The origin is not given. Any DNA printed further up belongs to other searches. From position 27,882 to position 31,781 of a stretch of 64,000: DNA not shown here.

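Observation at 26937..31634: Giant soluble fusion of an M48-type zinc peptidase with an ABC1/UbiB-type atypical kinase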

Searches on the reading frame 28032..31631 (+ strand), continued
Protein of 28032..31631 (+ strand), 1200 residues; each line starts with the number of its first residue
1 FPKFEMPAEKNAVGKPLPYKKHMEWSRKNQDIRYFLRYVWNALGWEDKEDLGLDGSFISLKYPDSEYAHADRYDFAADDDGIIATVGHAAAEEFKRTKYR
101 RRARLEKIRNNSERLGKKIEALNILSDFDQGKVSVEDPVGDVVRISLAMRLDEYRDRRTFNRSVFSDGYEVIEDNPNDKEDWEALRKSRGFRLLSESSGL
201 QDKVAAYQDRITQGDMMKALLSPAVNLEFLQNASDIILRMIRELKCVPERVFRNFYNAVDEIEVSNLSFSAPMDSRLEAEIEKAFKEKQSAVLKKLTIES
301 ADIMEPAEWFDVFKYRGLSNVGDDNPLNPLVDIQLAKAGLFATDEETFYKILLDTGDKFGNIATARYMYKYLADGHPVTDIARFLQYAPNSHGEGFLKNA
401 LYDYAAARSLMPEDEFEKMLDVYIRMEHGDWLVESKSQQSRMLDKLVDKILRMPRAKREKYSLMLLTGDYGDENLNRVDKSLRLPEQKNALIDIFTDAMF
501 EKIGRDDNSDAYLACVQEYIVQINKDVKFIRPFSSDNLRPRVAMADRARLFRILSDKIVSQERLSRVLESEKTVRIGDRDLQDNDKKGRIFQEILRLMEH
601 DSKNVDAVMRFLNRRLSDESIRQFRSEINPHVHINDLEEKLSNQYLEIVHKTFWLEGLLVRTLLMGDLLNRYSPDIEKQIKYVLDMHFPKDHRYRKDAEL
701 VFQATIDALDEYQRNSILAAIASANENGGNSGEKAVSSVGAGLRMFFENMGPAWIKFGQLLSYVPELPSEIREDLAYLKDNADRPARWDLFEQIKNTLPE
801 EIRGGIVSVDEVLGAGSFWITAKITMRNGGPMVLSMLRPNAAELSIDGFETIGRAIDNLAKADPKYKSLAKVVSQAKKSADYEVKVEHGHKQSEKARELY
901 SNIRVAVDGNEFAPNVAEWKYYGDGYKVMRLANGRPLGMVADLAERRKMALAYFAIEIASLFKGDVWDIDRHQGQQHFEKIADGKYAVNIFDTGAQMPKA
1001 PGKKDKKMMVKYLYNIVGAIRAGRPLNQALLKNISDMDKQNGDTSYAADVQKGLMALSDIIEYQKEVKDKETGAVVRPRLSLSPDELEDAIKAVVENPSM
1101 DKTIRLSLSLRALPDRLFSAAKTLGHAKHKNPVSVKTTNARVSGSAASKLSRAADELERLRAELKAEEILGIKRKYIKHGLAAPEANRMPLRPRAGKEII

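Call 90: find_encoding_contigs(protein=P0077, flank=10000, max_places=3)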
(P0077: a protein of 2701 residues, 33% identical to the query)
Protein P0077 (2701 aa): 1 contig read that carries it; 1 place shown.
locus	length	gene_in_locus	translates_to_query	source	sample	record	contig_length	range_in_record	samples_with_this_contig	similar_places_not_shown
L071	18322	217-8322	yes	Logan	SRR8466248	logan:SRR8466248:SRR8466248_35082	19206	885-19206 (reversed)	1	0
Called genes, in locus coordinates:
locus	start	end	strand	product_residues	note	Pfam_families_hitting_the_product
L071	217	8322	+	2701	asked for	PF12252:SidE_PDE, PF00023:Ank (faint), PF12796:Ank_2 (weak), PF13637:Ank_4 (faint), PF13857:Ank_5 (faint), PF13606:Ank_3 (faint), PF12796:Ank_2 (weak)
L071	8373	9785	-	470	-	PF04389:Peptidase_M28 (faint), PF01546:Peptidase_M20, PF07687:M20_dimer (weak)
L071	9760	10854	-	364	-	PF03033:Glyco_transf_28, PF04101:Glyco_tran_28_C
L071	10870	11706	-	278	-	PF02749:QRPTase_N, PF01729:QRPTase_C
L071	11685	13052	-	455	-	PF00999:Na_H_Exchanger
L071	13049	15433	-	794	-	PF01326:PPDK_N, PF00391:PEP-utilizers, PF02896:PEP-utilizers_C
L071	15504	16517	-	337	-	-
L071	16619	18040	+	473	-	PF00206:Lyase_1, PF08328:ASL_C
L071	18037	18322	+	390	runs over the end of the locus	?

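Call 91: search_solved_structures(query=P0077, max_evalue=0.001)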
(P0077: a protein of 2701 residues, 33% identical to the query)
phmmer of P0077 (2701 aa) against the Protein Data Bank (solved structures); distinct sequences matched with E-value up to 0.001: 229 (the best 60 are shown).
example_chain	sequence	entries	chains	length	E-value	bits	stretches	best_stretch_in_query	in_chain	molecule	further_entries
7tw3_G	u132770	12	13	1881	1.6e-18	68.3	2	1076-1223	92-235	Ankyrin-1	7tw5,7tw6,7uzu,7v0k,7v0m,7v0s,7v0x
5le2_A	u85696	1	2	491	1.1e-16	62.2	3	1074-1219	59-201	DDD_D12_15_D12_15_D12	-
4rlv_A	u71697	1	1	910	3.4e-16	60.5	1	1073-1279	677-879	Ankyrin-1, Ankyrin-2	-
5lec_A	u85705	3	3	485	3.8e-16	60.4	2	1074-1217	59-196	DDD_D12_12_D12_12_D12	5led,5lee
6mol_A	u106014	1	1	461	3.5e-15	57.2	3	1071-1155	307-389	Monoextended DARPin R12 (M_R12)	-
5lw1_A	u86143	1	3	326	8.3e-14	52.6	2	1074-1219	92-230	DD_232_11_D12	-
5le9_A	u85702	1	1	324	8.6e-14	52.6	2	1070-1156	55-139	DD_Off7_09_3G124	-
5leb_A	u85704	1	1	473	1e-13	52.3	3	1074-1155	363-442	DDD_D12_06_D12_06_D12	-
5lea_A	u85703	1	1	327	1.3e-13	52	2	1070-1218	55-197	DD_Off7_12_3G124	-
5lem_A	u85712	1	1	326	3.3e-13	50.6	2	1070-1218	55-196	DD_Off7_11_3G124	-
5lel_A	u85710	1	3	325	1.5e-12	48.5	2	1070-1155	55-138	DD_Off7_10_3G124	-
5le8_A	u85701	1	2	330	3.8e-12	47.1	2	1074-1219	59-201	DD_D12_15_D12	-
7ptx_A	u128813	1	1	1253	5.3e-12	46.6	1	1064-1199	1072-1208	Alpha-latrocrustotoxin-Lt1a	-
5le6_A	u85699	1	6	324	7.3e-12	46.2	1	1074-1156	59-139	DD_D12_09_D12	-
5le7_A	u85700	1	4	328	1e-11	45.7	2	1071-1219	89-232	DD_D12_13_D12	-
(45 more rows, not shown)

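Call 93: search_solved_structures(query=P0131, max_evalue=1)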
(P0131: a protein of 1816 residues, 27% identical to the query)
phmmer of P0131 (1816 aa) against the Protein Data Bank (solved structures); distinct sequences matched with E-value up to 1: 0.

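Call 94: find_encoding_contigs(protein=P0131, flank=10000, max_places=2)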
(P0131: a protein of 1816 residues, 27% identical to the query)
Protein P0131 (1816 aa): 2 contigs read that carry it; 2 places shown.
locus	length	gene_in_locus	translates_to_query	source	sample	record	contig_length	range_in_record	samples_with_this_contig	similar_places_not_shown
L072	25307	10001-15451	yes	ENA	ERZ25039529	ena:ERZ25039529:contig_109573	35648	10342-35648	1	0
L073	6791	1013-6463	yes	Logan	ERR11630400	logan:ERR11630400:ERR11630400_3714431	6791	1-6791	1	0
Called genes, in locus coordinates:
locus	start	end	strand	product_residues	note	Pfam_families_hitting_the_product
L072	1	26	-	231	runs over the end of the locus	PF00561:Abhydrolase_1 (weak)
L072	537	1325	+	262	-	PF13505:OMP_b-brl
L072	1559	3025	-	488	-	PF12796:Ank_2 (faint), PF13606:Ank_3 (faint), PF13857:Ank_5 (faint)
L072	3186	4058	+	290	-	PF12796:Ank_2, PF13606:Ank_3 (faint), PF13637:Ank_4 (faint), PF13857:Ank_5 (faint), PF12796:Ank_2, PF00023:Ank (weak)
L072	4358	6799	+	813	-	PF00884:Sulfatase, PF16347:SGSH_C (weak)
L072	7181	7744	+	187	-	-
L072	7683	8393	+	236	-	-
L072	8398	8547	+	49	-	-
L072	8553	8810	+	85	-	-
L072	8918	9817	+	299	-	-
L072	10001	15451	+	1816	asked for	-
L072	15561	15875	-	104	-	-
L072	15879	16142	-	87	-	-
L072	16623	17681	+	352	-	-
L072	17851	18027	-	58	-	-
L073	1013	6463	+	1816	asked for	-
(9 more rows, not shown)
